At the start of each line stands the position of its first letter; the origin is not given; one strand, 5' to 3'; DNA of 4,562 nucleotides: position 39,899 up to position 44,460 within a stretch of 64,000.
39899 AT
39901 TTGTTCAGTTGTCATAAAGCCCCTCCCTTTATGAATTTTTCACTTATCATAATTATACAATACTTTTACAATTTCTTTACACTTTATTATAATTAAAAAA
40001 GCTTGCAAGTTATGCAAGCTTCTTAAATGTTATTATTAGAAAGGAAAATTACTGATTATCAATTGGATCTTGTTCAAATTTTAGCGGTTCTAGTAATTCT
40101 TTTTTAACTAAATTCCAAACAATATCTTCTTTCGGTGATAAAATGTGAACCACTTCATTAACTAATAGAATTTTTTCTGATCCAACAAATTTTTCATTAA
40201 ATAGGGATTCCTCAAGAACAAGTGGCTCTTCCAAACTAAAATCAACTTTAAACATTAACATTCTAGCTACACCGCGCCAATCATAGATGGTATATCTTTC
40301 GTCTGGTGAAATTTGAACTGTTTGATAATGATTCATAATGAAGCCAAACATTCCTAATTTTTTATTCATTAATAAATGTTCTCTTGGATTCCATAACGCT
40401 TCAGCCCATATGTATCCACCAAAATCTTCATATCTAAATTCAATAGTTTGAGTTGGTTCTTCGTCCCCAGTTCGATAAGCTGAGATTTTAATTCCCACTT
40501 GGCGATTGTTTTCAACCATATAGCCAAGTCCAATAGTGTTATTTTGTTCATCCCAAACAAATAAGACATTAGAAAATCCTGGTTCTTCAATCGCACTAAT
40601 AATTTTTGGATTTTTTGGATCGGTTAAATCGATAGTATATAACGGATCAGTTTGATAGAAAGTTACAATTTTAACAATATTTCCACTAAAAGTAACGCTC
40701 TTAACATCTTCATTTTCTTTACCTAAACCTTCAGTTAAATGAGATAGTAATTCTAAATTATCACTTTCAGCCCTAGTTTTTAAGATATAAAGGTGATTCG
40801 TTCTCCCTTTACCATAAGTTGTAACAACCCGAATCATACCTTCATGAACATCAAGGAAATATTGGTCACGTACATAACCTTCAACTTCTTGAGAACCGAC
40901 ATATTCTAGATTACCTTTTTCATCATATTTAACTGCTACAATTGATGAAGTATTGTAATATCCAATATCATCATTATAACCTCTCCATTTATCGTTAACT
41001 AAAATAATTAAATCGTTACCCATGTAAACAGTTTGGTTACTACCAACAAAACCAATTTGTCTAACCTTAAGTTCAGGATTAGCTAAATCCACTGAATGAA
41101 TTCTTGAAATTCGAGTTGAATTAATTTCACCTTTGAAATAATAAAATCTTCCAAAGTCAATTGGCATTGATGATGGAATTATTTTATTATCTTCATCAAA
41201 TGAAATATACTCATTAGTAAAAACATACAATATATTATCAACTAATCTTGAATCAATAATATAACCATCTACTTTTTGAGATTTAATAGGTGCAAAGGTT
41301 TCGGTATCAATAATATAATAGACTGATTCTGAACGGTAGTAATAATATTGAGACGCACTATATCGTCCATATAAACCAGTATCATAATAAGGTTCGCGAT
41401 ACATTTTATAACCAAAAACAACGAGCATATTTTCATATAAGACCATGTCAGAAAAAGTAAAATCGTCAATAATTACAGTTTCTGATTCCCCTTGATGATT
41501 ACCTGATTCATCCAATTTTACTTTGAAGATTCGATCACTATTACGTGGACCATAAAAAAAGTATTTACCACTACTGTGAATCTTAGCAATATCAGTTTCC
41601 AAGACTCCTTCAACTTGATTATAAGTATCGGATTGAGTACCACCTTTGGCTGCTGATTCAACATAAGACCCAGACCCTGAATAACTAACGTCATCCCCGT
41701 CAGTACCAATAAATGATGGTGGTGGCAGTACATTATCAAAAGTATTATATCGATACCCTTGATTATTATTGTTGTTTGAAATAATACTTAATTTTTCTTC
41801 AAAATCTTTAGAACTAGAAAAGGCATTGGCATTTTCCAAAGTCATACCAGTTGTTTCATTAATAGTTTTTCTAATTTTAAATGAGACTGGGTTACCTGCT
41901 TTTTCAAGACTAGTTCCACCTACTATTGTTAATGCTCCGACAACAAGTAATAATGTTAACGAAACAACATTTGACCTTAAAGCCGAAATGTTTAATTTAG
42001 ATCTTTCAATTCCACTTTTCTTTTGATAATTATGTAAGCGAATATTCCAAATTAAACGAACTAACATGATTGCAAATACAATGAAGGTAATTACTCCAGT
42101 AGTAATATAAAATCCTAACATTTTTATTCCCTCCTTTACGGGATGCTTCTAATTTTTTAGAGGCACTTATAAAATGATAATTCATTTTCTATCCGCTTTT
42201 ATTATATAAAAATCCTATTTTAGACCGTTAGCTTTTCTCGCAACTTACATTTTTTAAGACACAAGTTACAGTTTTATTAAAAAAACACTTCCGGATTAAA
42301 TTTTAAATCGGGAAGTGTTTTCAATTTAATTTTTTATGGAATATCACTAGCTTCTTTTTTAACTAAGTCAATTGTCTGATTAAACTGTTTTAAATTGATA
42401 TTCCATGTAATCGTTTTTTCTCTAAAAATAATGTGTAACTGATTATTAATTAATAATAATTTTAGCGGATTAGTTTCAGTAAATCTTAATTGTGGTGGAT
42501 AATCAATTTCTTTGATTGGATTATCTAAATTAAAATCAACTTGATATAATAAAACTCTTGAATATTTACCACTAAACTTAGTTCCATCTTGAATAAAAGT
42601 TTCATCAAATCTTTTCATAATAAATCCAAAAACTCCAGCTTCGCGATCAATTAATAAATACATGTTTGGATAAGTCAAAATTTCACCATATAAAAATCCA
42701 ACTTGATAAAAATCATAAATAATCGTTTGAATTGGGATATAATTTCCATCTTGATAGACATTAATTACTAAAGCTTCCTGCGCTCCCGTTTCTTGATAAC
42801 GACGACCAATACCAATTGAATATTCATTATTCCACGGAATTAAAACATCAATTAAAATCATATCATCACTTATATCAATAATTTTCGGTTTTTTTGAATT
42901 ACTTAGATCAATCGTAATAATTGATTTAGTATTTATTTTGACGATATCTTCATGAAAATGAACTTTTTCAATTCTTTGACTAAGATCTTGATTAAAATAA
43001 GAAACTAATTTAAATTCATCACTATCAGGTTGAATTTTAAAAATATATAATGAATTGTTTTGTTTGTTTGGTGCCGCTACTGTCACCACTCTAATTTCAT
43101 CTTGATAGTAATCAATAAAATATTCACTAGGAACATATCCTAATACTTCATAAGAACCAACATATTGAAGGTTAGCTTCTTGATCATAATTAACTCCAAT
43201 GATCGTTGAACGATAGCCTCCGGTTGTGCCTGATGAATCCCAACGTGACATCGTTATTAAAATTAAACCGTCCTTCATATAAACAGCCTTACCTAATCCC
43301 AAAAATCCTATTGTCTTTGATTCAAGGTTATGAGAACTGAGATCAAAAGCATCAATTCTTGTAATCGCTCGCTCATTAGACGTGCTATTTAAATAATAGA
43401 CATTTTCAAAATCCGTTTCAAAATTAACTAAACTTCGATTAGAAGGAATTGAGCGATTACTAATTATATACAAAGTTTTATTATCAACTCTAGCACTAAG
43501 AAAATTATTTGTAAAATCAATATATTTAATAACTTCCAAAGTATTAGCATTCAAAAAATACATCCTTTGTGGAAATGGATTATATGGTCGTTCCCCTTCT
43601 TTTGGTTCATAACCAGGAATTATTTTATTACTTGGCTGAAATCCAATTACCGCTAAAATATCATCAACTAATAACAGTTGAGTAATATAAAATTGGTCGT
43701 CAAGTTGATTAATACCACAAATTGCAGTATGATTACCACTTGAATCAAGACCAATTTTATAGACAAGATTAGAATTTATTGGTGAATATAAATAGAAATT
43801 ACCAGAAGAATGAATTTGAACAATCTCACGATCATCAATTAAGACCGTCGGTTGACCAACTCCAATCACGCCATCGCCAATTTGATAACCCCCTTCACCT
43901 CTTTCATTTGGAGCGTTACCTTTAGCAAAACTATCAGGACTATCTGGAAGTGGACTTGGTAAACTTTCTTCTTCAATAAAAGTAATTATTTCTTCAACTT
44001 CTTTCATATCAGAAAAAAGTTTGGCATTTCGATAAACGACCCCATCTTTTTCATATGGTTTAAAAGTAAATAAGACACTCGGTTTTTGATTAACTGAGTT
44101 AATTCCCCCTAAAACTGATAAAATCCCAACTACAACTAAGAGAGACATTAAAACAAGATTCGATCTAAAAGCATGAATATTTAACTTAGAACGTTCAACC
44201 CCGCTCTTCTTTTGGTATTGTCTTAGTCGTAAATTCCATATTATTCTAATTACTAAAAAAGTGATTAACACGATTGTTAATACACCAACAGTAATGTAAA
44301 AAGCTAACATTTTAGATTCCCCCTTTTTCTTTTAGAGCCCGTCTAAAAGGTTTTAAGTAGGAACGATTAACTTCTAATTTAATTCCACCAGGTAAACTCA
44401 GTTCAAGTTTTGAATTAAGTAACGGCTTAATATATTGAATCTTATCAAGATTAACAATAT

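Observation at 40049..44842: Receiver-less LytTR regulator cotranscribed with a membrane-anchored beta-propeller protein, plus a tandem paralogue: candidate undescribed signalling module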

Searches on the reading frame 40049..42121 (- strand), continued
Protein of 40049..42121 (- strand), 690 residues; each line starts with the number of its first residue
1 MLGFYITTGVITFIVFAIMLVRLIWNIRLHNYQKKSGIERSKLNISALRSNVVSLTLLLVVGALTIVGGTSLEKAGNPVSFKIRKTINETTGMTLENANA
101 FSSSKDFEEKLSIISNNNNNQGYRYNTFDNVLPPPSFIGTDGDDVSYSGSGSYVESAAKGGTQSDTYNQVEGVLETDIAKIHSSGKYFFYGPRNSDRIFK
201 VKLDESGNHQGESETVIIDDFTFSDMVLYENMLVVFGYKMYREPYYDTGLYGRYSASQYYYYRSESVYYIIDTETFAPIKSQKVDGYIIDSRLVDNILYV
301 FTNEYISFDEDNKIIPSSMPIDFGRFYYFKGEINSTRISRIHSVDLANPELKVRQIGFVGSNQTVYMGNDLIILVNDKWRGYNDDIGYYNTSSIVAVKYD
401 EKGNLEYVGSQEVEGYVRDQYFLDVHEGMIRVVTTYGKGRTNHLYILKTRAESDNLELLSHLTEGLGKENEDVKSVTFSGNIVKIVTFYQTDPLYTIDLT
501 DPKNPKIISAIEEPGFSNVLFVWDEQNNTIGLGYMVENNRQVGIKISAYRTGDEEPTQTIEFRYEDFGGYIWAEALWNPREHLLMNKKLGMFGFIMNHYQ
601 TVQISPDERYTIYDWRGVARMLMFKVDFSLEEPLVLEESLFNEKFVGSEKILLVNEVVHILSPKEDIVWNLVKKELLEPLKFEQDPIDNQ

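Call 41: find_related_loci(query=A3, collection=genome_contigs, flank=4000)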
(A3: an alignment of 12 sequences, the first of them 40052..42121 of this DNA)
Query A3 (690 aa) in genome_contigs; peptide patterns used: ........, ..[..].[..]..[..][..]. (x = any residue, [..] = any of these).
366 stretches matched a pattern; 297 encode a relative of the query (tblastn E <= 1e-3); the best 80 are kept; 80 distinct loci.
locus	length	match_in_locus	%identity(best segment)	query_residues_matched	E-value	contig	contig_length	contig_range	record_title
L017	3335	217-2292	49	1-687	0e+0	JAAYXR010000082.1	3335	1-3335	MAG: Acholeplasmataceae bacterium isolate AS06rmzACSIP_177 253501_AS06, whole genome shotgun sequence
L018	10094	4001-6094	53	1-685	0e+0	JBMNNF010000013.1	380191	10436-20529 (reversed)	MAG: Acholeplasmataceae bacterium isolate SBF912LR0HQ0061 contig_9085, whole genome shotgun sequence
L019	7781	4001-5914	42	24-685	3e-156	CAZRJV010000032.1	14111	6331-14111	MAG TPA_asm: uncultured Acholeplasmataceae bacterium isolate ERP125879_co1_18 genome assembly, contig: NODE_1930_length_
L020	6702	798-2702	39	19-682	5e-115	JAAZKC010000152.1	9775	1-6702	MAG: Acholeplasmataceae bacterium isolate AS22ysBPME_182 231057_AS22, whole genome shotgun sequence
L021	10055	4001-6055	48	1-687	0e+0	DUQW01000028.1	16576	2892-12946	MAG TPA_asm: Acholeplasmataceae bacterium isolate AS08sgBPME_440 49285_AS08, whole genome shotgun sequence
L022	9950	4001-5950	32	6-662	1e-73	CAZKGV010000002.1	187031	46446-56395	MAG TPA_asm: uncultured Acholeplasmataceae bacterium isolate binchicken_co39_59 genome assembly, contig: NODE_75_length_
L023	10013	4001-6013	41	1-685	2e-155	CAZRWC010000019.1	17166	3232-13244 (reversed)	MAG TPA_asm: uncultured Acholeplasmataceae bacterium isolate binchicken_co39_268 genome assembly, contig: NODE_8112_leng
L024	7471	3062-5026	29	5-683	2e-62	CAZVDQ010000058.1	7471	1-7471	MAG TPA_asm: uncultured Mariniplasma sp. isolate binchicken_co181_473 genome assembly, contig: NODE_21233_length_7471_co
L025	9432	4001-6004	30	3-680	2e-60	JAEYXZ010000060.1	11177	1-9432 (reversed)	MAG: Bacillota bacterium isolate OH_CBlB_337 k127_199625, whole genome shotgun sequence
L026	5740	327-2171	29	13-639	3e-59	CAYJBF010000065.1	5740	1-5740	MAG TPA_asm: uncultured Acholeplasmataceae bacterium isolate ERP122455_co3_12 genome assembly, contig: NODE_2136_length_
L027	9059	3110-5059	28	10-686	1e-57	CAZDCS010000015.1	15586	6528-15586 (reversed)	MAG TPA_asm: uncultured Mariniplasma sp. isolate binchicken_co24_103 genome assembly, contig: NODE_1275_length_15586_cov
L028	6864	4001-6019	30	5-683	1e-64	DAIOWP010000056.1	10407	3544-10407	MAG TPA_asm: Acholeplasmataceae bacterium isolate CTOTU29504 NODE_3469_length_10407_cov_7.700734, whole genome shotgun s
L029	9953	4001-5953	29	14-684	2e-56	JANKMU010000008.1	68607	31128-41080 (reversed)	MAG: Tenericutes bacterium isolate M17C-02 NODE_8_length_68607_cov_4.841828, whole genome shotgun sequence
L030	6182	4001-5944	29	14-682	8e-55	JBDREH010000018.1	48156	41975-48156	MAG: Bacillota bacterium isolate MEGAHIT-group-1.303 k141_1211814, whole genome shotgun sequence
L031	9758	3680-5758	28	11-681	1e-54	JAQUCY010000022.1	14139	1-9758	MAG: Acholeplasmataceae bacterium isolate STCSWMC_141 NODE_11832_length_14139_cov_5.680631_ST_CSWMC, whole genome shotgu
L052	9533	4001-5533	27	154-646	6e-41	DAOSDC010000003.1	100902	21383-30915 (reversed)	MAG TPA_asm: Bacilli bacterium isolate AMR_MDS_1841 NODE_156_length_100902_cov_6.498686, whole genome shotgun sequence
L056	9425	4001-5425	28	141-600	5e-38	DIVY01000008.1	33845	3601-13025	MAG TPA_asm: Bacillales bacterium UBA6120 UBA6120_contig_29274, whole genome shotgun sequence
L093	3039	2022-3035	29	165-520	3e-22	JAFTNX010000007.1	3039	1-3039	MAG: Oscillospiraceae bacterium isolate RGIG3990 Roe_deer_Cecum-4__c19151, whole genome shotgun sequence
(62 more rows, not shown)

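Call 70: predict_structure(alignment_id=A3)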
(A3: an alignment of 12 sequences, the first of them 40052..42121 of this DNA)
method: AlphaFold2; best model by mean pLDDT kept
length: 690 residues; sequences in the alignment: 12
mean_pLDDT: 80.2   pTM: 0.78
mean pLDDT of the five models: 80.2, 78.4, 77.7, 76.8, 75.8
residues with pLDDT >= 90: 285; 70-90: 280; 50-70: 48; < 50: 77
segments of 3 or more residues with pLDDT < 50: 67-75, 122-161, 245-260, 381-386, 687-690
pLDDT, mean of each block of 10 residues (from residue 1): 66 82 82 77 75 76 52 54 85 89 86 77 35 25 27 30 74 90 93 91 94 92 92 91 52 37 81 93 85 94 80 66 79 81 91 89 87 83 52 93 93 88 93 88 95 94 86 88 85 86 93 86 90 88 93 91 89 86 88 91 65 79 95 95 91 93 94 93 61
secondary structure, 60 per line:
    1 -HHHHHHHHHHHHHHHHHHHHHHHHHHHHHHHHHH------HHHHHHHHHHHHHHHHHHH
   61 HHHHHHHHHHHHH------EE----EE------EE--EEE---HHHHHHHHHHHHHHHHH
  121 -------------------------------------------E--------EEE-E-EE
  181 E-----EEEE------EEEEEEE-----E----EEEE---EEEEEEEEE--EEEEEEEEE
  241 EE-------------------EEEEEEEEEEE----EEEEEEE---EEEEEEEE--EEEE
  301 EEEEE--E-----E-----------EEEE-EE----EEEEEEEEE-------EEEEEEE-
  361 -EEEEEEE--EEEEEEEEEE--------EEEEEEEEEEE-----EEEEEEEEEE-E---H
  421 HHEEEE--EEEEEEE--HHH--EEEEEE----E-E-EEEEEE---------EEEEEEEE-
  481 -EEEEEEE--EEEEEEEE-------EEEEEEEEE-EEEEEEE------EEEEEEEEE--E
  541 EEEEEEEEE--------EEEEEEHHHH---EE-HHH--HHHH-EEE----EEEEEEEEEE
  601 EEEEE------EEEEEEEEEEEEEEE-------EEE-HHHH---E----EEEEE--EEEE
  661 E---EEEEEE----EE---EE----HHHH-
elements in order (helices of 4 or more, strands of 3 or more residues): H2-35 H42-73 E98-100 H104-120 E173-175 E179-181 E187-190 E197-203 E214-217 E221-229 E232-242 E262-272 E277-283 E287-294 E297-305 E326-329 E337-345 E353-359 E362-368 E371-380 E389-399 E405-414 E423-426 E429-435 E443-448 E457-462 E472-479 E482-488 E491-498 E506-514 E516-522 E529-537 E540-549 E558-563 H564-567 H579-582 E584-586 E591-605 E612-626 E634-636 H638-641 E650-654 E657-661 E665-670 H686-689

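Call 75: fold_search(model_id=the predicted structure, library=pdb)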
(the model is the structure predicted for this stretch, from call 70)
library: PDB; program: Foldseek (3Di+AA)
matches with E <= 10: 840; with E <= 0.001: 252
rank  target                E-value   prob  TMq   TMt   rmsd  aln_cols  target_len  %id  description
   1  9g33_UQ               6.5e-09  1.00  0.17  0.15  21.8       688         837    9  Stalled 90S - Utp23-Krr1-deltaC3 (released 2025-06-18)
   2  9n6z_LH               7.6e-09  1.00  0.26  0.23  18.2       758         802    8  SSU processome maturation and disassembly, State D (released 2025-11-05)
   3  9n6z_LO               9.8e-09  1.00  0.17  0.16  18.6       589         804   11  SSU processome maturation and disassembly, State D (released 2025-11-05)
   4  9n6v_LH               1.5e-08  1.00  0.24  0.22  18.5       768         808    8  SSU processome maturation and disassembly, State A (released 2025-11-05)
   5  6l8a_D                1.5e-08  1.00  0.32  0.45   9.7       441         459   11  Tetrathionate hydrolase from Acidithiobacillus ferrooxidans (released 2020-11-11)
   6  9n78_LH               1.5e-08  1.00  0.26  0.24  18.2       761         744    8  SSU processome maturation and disassembly, State L (released 2025-11-05)
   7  7cqy_B                2.1e-08  1.00  0.30  0.44   9.3       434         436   12  Tetrathionate hydrolase from Acidithiobacillus ferrooxidans mutant - D325N (released 2021-01-27)
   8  6l8a_E                2.2e-08  1.00  0.31  0.44   9.2       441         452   12  Tetrathionate hydrolase from Acidithiobacillus ferrooxidans (released 2020-11-11)
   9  6l8a_B                2.8e-08  1.00  0.31  0.45   8.8       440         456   11  Tetrathionate hydrolase from Acidithiobacillus ferrooxidans (released 2020-11-11)
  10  8d7v_A                2.8e-08  1.00  0.27  0.18  14.3       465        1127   11  Cereblon~DDB1 bound to CC-92480 with DDB1 in the twisted conformation (released 2022-07-20)
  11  8dey_B                3.6e-08  1.00  0.31  0.27  12.7       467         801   13  Ternary complex structure of Cereblon-DDB1 bound to IKZF2(ZF2,3) and the molecular glue DKY709 (released 2023-03-08)
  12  9n73_LH               3.6e-08  1.00  0.18  0.16  19.5       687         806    8  SSU processome maturation and disassembly, State G (released 2025-10-29)
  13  7cqy_E                4.5e-08  1.00  0.31  0.44   9.8       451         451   12  Tetrathionate hydrolase from Acidithiobacillus ferrooxidans mutant - D325N (released 2021-01-27)
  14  5wlc_LH               4.7e-08  1.00  0.18  0.16  20.2       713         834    9  The complete structure of the small subunit processome (released 2017-09-27)
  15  9saf_A                6.0e-08  1.00  0.31  0.27  12.7       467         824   13  Ternary PROTAC-mediated complex of BRD4-BD1/CRBN/DDB1 and JQ1-AcQ bifunctional degrader (released 2025-10-01)
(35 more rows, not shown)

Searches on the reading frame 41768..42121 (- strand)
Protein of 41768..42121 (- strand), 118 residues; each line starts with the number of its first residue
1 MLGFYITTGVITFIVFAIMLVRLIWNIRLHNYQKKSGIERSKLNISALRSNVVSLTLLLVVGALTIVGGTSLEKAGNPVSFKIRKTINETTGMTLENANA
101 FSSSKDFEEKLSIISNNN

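Call 78: search_protein_families(library=pfam, proteins=[window:41768-42121:-], max_evalue=10)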
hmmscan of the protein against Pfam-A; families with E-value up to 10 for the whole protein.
seq(118 aa): 2 families
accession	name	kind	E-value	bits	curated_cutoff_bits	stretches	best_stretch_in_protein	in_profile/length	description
PF12650.12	DUF3784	-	0.015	15.9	28.1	1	10-71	4-63/94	Domain of unknown function (DUF3784)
PF11145.14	DUF2921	-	0.084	12.9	27.5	1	8-67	80-137/236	Transmembrane E3 ligase/DUF2921 transmembrane domain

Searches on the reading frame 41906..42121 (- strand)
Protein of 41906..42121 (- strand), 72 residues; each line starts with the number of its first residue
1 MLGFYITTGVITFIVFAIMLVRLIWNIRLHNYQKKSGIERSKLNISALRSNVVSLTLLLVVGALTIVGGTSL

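Call 89: find_homologous_proteins(query=A6, max_evalue=0.001)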
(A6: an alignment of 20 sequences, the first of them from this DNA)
Query A6 (20 sequences) (72 aa, profile of the alignment): 1 proteins with E <= 0.001 among 789 candidates.
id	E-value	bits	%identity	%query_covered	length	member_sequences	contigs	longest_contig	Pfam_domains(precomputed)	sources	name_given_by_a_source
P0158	1.8e-15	74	-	-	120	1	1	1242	-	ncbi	-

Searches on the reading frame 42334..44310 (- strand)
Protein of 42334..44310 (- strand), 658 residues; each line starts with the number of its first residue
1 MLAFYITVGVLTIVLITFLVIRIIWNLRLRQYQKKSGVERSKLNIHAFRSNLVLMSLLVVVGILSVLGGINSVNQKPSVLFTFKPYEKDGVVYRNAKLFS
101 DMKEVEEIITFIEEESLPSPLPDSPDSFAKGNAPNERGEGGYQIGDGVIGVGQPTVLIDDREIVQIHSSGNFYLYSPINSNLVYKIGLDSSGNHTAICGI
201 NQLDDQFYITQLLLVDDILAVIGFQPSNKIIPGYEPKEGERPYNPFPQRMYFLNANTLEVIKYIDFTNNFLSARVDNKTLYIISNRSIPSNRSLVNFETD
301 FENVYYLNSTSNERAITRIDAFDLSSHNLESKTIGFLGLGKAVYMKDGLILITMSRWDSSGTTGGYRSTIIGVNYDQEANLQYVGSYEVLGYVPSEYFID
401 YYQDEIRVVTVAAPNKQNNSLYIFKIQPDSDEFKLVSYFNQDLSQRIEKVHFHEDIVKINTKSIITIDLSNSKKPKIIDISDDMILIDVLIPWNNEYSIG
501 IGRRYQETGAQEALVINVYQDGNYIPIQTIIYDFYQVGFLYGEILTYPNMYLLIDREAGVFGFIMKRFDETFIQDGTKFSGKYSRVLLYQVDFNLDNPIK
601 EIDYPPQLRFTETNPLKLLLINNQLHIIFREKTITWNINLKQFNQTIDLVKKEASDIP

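Call 3: search_protein_families(library=pfam, proteins=[window:42334-44310:-], max_evalue=0.01)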
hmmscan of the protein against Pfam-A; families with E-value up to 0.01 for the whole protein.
window:42334-44310:- (658 aa): 1 family
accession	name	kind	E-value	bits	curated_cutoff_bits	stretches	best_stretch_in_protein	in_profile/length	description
PF09826.15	Beta_propel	-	2.8e-18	66.5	22.4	1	181-595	30-456/495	Beta propeller domain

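Call 4: search_protein_families(library=ncbifam, proteins=[window:42334-44310:-], max_evalue=0.01)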
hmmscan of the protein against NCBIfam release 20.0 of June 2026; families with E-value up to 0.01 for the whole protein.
window:42334-44310:- (658 aa): 0 families

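Call 50: search_protein_representatives(protein=window:42337-44310:-)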
Query: 658 residues. Proteins with E-value up to 0.001 (for the whole library): 42; up to 1e-10: 18; up to 1e-30: 8. The best 42 are listed.
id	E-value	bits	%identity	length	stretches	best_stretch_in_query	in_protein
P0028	4.3e-86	306.3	33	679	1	1-649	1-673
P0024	3.7e-79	283.3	37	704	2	159-654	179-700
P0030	3.6e-70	253.6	31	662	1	1-648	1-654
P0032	2.6e-68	247.5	31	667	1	1-651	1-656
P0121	9.5e-64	232.4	100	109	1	550-658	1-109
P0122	8.7e-54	199.5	28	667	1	6-649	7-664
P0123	1.6e-52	195.3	30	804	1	5-643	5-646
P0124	1.5e-38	149.1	31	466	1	254-645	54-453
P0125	1.8e-25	105.9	51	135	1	1-113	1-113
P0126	3.6e-21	91.8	25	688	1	11-599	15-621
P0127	4.1e-19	85.0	33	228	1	4-215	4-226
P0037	1.6e-18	83.1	28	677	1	6-599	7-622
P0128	8.2e-15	70.8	26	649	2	166-598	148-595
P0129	4.6e-14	68.3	27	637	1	220-601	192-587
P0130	1.4e-13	66.7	25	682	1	7-595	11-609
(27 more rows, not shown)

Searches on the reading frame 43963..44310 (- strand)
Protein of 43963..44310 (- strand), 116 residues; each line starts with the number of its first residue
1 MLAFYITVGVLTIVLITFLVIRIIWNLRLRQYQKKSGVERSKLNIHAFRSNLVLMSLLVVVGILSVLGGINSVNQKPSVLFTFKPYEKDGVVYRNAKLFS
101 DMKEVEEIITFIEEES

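Call 78: search_protein_families(library=pfam, proteins=[window:43963-44310:-], max_evalue=10)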
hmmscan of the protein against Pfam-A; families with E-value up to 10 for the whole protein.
seq(116 aa): 3 families
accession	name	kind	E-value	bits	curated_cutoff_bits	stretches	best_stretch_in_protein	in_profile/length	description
PF00002.29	7tm_2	-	0.047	13.4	20.6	1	8-67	163-223/250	7 transmembrane receptor (Secretin family)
PF22351.2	TraH_VirB8-like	-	0.054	13.9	26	1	34-72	60-98/123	TraH VirB8-like domain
PF07332.16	Phage_holin_3_6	-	0.19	12.2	28.4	1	3-78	38-99/116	Putative Actinobacterial Holin-X, holin superfamily III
